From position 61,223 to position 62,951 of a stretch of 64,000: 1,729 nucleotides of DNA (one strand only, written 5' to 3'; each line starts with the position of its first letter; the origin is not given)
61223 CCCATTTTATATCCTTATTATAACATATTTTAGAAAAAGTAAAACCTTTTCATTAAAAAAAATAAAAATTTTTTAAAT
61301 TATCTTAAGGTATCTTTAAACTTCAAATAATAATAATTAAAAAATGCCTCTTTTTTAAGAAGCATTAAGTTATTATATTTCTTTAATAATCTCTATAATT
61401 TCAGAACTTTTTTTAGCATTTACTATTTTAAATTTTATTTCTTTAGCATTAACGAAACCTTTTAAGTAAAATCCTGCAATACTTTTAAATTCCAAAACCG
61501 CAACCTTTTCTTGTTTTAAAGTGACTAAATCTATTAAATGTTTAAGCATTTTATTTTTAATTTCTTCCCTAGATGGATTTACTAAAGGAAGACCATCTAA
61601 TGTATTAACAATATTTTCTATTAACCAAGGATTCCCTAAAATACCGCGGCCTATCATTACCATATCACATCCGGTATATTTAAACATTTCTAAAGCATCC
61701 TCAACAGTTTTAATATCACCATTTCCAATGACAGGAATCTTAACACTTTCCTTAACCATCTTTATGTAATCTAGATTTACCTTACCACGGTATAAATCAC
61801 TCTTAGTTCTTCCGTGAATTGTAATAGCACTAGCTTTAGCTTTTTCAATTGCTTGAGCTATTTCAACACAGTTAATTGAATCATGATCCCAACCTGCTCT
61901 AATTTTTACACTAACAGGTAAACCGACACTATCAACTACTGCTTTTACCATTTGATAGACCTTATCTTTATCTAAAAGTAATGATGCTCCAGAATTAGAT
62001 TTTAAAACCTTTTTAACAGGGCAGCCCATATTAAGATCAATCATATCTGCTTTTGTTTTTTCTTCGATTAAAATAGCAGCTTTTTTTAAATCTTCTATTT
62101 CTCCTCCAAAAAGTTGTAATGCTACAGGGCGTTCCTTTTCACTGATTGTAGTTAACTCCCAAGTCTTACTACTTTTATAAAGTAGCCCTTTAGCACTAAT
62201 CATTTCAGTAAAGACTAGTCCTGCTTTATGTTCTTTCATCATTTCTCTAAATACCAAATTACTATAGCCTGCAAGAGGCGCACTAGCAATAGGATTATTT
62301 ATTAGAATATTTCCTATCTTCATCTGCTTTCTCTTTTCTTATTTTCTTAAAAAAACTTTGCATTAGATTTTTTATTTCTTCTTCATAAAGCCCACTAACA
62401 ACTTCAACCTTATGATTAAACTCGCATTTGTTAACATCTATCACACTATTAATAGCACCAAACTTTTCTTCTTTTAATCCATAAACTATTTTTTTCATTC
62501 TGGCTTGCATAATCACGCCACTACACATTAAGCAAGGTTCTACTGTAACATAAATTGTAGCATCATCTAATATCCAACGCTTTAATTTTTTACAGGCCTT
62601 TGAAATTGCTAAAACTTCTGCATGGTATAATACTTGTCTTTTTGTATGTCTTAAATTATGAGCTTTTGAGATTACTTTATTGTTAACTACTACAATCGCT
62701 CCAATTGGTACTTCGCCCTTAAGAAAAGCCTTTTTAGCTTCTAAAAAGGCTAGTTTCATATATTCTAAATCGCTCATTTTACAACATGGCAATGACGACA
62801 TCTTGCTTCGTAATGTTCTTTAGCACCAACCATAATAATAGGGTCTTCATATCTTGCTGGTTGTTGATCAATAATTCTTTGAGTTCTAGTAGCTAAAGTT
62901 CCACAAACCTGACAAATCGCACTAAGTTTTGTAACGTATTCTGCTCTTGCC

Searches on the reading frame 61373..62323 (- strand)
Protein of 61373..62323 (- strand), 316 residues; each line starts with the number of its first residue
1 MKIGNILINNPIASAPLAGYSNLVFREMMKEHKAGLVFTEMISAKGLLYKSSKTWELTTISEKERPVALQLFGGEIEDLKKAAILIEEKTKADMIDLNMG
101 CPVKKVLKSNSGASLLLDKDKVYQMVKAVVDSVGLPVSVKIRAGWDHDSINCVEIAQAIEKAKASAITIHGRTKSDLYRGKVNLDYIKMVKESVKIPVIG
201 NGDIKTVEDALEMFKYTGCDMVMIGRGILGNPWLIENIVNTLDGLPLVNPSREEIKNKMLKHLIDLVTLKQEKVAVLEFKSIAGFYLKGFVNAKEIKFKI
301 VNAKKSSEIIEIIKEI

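Call 28: search_protein_families(library=pfam, proteins=[window:61373-62323:-], max_evalue=0.001)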
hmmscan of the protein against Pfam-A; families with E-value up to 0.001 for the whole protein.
window:61373-62323:- (316 aa): 4 families
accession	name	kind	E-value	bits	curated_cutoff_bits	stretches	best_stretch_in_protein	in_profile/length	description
PF01207.24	Dus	-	4.2e-82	276.2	20.4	1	15-304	3-293/311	Dihydrouridine synthase (Dus)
PF01180.27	DHO_dh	-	1.4e-10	41.3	27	1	62-242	92-287/291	Dihydroorotate dehydrogenase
PF00977.27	His_biosynth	-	2.5e-05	24.3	23.6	1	150-241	29-118/228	Histidine biosynthesis protein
PF00724.26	Oxidored_FMN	-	7.8e-05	22.5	27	1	158-240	265-337/342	NADH:flavin oxidoreductase / NADH oxidase family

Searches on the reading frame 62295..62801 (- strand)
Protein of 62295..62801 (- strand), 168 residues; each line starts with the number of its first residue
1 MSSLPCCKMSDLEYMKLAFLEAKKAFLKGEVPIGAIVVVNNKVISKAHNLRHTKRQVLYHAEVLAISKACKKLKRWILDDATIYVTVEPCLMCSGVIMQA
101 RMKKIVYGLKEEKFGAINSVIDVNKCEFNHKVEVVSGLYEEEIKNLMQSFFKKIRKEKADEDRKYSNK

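Call 28: search_protein_families(library=pfam, proteins=[window:62295-62801:-], max_evalue=0.001)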
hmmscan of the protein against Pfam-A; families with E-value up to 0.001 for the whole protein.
window:62295-62801:- (168 aa): 4 families
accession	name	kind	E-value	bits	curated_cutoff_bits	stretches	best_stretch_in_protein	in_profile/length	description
PF14437.12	MafB19-deam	-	5.3e-44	150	27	1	9-155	1-142/142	MafB19-like deaminase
PF00383.29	dCMP_cyt_deam_1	-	1.9e-27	95.6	25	1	11-108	4-101/102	Cytidine and deoxycytidylate deaminase zinc-binding region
PF14439.12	Bd3614-deam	-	7.8e-08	32.7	38.5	1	40-131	18-110/113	Bd3614-like deaminase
PF18750.7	SNAD4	-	0.00072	20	27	0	50-100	25-74/130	Secreted Novel AID/APOBEC-like Deaminase 4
